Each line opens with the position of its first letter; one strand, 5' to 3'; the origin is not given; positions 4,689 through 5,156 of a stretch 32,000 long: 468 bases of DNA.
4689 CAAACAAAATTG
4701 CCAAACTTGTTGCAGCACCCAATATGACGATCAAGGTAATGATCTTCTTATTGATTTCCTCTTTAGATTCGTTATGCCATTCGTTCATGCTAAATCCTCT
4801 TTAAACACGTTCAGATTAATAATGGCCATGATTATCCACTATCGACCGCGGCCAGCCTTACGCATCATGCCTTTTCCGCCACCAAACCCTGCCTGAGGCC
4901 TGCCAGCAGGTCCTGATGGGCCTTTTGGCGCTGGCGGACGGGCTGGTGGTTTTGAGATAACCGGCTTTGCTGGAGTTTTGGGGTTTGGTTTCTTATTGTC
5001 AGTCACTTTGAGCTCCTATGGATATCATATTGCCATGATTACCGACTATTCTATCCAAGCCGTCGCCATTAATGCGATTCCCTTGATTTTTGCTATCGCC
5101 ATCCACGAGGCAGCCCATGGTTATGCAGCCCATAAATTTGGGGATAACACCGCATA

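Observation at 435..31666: One gene in three is a fresh pseudogene, while the cbb3 respiratory core stays intact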

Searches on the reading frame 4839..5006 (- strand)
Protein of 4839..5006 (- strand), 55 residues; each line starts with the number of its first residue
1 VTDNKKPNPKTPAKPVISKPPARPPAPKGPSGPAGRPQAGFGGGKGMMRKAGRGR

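Call 53: search_protein_families(library=pfam, proteins=[window:4839-5006:-], max_evalue=0.001)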
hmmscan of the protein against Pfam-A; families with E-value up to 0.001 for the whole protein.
window:4839-5006:- (55 aa): 0 families

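Call 55: find_encoding_contigs(protein=window:4839-5006:-, flank=10000, max_places=6)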
Protein window:4839-5006:- (55 aa): no gene with exactly this product is on record in the collection.
